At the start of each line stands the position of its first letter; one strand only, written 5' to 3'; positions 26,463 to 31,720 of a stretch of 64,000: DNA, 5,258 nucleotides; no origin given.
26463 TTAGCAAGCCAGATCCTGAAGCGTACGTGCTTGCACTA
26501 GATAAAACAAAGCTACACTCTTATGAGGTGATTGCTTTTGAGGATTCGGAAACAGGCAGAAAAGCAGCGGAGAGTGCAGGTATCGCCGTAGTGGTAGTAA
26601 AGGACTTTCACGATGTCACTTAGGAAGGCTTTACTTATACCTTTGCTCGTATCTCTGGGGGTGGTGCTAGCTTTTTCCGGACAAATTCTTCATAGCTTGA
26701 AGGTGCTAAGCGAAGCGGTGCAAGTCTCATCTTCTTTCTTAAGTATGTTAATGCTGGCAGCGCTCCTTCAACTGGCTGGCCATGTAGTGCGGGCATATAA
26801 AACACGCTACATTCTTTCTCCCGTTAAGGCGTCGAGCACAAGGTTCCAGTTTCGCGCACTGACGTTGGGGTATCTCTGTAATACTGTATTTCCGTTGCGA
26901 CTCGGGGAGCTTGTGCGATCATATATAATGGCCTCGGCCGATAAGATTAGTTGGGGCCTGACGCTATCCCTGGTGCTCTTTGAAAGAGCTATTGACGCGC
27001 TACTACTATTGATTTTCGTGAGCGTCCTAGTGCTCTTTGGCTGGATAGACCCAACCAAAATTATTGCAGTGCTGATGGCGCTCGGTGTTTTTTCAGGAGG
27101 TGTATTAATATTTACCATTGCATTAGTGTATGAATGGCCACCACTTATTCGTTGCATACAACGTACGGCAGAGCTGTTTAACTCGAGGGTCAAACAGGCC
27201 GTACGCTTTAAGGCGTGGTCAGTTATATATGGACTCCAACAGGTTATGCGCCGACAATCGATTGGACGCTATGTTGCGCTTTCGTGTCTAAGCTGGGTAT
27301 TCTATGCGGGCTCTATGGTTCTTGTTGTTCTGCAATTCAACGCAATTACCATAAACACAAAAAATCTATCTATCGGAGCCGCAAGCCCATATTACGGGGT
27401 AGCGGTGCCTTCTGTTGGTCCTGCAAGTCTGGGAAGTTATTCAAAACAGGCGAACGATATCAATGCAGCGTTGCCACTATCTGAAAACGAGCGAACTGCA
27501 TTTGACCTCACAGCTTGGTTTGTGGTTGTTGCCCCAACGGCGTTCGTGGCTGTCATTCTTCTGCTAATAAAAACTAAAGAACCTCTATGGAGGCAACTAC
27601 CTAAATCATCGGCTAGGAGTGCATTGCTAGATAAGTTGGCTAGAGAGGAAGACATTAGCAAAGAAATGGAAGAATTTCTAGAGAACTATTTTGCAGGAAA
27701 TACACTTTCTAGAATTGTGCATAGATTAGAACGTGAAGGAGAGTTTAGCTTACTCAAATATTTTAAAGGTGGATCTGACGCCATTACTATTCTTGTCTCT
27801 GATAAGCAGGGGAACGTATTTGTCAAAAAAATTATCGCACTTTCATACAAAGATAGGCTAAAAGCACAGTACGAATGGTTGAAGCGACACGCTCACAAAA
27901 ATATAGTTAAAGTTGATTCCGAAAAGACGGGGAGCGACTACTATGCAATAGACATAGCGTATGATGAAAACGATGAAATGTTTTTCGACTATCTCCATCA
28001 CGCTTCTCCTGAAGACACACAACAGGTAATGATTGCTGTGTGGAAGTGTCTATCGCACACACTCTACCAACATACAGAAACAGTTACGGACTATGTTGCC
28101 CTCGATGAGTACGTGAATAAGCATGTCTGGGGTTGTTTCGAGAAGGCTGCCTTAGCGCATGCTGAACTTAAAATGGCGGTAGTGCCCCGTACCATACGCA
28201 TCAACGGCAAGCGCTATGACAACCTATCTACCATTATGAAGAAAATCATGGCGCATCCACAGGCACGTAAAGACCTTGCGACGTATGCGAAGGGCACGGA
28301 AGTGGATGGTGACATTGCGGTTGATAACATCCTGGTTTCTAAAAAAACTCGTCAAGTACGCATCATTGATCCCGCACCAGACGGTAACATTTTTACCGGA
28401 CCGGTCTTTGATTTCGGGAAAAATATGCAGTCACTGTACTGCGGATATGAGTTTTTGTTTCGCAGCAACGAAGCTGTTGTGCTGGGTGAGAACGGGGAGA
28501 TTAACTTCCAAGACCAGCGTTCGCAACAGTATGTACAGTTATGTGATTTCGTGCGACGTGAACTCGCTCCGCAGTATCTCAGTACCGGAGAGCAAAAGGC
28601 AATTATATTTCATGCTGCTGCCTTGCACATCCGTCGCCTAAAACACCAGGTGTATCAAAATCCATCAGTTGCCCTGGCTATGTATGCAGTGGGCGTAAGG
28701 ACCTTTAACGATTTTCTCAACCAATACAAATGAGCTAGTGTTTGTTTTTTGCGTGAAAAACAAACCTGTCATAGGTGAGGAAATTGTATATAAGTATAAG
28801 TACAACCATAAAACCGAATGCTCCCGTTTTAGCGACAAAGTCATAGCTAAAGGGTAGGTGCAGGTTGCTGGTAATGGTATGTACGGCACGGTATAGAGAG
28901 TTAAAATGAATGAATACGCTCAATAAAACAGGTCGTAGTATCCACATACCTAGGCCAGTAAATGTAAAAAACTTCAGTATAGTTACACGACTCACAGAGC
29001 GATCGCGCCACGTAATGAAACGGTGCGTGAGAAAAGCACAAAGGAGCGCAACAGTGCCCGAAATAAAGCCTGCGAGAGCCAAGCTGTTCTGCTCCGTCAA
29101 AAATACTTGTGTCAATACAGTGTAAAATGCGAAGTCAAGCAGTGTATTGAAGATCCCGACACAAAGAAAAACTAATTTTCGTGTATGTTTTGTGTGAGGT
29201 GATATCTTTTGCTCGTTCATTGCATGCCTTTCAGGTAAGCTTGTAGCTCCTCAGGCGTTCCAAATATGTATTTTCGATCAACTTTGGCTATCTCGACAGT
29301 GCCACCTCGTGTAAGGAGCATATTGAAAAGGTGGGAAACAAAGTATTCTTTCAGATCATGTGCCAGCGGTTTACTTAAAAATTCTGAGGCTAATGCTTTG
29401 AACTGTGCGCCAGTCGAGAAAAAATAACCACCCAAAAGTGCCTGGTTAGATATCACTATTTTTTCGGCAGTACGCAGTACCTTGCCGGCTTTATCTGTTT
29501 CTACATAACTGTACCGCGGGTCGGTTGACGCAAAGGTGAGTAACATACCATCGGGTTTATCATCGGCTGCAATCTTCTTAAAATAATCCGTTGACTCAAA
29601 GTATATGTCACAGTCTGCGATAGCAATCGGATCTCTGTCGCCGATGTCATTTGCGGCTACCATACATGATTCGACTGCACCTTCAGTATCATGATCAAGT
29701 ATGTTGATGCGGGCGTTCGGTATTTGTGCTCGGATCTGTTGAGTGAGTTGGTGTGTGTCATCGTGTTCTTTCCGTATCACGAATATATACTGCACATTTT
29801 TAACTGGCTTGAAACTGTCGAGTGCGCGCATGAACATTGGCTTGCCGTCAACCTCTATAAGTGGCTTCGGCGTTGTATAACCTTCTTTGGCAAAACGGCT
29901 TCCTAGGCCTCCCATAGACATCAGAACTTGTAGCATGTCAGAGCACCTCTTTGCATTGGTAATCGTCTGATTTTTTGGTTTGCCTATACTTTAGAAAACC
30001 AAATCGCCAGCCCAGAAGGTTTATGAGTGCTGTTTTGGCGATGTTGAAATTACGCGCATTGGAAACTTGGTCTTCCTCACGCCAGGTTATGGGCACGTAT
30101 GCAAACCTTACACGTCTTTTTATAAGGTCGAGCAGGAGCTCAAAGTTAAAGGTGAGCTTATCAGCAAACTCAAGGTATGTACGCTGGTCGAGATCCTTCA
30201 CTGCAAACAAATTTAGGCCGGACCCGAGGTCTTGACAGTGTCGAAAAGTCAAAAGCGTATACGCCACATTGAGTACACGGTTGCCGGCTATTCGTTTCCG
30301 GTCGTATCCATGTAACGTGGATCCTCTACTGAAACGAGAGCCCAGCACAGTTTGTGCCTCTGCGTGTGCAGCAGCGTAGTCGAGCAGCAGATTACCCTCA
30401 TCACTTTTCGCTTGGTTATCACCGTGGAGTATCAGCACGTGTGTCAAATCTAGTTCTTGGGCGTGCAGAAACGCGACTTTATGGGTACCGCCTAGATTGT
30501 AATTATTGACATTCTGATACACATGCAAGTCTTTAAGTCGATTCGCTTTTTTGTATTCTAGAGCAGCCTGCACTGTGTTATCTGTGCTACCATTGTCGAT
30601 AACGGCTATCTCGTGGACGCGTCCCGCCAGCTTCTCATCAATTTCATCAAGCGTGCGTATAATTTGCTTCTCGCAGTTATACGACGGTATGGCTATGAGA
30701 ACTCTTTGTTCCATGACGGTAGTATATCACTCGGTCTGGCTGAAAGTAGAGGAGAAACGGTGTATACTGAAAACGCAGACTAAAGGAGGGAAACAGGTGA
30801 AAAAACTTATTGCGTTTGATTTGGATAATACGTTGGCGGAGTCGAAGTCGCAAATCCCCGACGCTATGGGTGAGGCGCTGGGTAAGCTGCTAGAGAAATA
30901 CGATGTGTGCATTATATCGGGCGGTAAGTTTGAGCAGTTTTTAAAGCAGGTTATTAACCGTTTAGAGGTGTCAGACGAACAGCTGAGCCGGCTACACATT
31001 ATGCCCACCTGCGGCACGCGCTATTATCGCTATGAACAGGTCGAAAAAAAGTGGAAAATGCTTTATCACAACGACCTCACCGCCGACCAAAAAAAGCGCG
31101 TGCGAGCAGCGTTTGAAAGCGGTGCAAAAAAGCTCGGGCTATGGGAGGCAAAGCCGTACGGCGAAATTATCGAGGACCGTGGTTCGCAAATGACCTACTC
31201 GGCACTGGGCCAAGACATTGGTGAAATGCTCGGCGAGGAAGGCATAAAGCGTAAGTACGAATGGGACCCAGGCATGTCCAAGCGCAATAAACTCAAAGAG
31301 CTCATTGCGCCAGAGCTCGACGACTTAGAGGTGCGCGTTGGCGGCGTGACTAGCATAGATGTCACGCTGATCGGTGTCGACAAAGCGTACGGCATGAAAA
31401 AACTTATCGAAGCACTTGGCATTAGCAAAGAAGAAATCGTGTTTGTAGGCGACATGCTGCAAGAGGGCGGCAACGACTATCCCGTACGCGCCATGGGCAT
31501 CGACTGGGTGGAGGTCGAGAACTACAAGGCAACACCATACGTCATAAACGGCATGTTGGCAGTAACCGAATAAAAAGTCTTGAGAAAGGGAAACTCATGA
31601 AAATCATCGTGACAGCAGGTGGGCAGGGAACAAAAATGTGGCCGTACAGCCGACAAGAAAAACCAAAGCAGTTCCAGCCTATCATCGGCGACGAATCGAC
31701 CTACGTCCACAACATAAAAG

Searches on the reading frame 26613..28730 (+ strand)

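Call 74: search_protein_families(library=pfam, proteins=[window:26613-28730:+], max_evalue=0.001)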
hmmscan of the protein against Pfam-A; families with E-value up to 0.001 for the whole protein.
window:26613-28730:+ (706 aa): 1 family
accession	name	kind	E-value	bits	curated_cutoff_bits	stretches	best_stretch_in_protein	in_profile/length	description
PF03706.18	LPG_synthase_TM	-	1.9e-16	60.9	33.4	1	9-274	3-263/302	Lysylphosphatidylglycerol synthase TM region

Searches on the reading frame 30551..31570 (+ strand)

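Call 74: search_protein_families(library=pfam, proteins=[window:30551-31570:+], max_evalue=0.001)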
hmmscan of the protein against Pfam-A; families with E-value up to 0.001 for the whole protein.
window:30551-31570:+ (340 aa): 3 families
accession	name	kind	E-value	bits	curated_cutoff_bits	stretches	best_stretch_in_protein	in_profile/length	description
PF08282.18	Hydrolase_3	-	1.4e-12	48.4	20.9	2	247-302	156-212/255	haloacid dehalogenase-like hydrolase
PF00702.32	Hydrolase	-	3.9e-08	34.3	26.4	0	85-136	2-53/191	haloacid dehalogenase-like hydrolase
PF03332.19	PMM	-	4.1e-07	30.5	22.4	1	202-312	89-194/221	Eukaryotic phosphomannomutase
